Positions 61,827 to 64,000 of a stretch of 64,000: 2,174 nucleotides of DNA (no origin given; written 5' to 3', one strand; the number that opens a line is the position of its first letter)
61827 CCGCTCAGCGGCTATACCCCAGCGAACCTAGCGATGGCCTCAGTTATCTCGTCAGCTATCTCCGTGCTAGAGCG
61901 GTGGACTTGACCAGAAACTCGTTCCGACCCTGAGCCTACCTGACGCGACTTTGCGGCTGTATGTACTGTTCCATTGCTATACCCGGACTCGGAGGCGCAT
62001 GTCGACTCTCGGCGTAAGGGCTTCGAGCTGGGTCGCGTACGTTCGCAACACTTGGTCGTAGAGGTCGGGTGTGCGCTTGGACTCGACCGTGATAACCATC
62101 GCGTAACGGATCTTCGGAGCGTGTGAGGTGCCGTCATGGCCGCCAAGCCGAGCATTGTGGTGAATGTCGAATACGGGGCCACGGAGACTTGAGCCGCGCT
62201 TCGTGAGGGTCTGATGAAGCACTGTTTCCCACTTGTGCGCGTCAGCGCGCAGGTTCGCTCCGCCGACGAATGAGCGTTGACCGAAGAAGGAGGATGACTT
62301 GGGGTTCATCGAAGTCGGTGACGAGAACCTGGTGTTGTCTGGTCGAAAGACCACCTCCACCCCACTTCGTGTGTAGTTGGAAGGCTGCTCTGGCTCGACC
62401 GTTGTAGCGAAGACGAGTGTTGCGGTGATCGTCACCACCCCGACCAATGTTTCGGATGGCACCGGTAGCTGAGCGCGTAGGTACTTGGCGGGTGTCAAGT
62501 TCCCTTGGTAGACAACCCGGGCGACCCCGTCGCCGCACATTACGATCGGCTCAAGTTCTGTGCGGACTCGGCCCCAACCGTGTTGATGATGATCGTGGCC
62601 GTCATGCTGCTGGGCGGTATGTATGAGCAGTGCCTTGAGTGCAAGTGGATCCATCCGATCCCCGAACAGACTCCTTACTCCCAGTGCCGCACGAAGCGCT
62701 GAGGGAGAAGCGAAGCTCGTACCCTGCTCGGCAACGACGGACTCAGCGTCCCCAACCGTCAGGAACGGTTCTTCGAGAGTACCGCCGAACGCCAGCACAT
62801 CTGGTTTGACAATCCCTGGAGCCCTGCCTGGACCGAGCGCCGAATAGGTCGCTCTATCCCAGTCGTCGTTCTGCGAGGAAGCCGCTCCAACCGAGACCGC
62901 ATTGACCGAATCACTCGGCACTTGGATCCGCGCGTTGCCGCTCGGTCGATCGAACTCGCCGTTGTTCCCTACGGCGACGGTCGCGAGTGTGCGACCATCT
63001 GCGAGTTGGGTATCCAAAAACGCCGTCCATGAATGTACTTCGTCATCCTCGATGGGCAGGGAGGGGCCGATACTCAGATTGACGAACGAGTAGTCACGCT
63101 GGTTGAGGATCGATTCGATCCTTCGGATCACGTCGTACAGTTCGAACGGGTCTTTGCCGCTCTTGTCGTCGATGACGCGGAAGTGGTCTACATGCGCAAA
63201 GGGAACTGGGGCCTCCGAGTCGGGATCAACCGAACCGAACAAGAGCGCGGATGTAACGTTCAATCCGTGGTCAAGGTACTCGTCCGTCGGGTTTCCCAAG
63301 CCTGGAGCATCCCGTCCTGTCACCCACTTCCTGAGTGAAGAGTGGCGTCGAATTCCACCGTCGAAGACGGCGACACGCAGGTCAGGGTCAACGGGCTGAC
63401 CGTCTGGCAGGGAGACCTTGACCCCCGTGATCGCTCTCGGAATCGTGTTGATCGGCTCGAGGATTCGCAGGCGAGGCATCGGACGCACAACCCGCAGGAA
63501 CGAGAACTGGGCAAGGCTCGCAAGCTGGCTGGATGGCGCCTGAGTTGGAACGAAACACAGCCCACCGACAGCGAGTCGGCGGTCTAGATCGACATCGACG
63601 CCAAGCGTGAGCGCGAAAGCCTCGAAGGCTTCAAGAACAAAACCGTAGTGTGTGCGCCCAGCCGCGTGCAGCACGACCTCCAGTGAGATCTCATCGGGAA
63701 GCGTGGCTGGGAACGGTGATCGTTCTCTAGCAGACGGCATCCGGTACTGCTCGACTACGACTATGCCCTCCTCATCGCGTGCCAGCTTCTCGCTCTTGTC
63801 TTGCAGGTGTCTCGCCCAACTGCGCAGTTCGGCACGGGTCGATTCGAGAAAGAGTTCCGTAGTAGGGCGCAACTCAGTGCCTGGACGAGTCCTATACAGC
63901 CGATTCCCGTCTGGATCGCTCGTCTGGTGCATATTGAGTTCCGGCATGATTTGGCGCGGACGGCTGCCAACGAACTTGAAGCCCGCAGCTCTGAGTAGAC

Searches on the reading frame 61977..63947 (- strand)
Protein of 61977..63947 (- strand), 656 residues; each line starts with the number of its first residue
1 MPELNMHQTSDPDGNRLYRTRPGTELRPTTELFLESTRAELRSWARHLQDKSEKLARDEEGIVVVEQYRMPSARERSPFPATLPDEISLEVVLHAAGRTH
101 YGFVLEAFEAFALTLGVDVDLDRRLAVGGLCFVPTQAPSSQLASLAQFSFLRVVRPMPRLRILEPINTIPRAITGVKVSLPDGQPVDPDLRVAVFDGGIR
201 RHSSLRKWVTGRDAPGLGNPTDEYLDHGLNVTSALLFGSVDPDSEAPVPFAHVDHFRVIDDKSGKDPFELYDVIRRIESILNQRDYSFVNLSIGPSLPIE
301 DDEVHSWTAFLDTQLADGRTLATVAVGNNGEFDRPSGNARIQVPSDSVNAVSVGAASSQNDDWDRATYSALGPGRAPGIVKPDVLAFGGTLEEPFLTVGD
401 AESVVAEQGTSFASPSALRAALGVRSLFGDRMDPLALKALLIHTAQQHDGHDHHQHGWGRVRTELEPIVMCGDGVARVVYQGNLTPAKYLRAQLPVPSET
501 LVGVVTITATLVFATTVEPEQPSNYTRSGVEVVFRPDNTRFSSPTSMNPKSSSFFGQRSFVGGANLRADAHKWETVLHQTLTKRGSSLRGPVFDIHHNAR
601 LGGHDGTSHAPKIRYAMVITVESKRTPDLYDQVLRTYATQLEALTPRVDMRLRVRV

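Call 32: search_protein_families(library=pfam, proteins=[window:61977-63947:-])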
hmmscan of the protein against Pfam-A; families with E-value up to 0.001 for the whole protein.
window:61977-63947:- (656 aa): 1 family
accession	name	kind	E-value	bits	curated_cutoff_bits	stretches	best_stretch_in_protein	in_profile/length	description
PF00082.27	Peptidase_S8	-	9.1e-22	78.1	21.8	1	192-459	6-288/288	Subtilase family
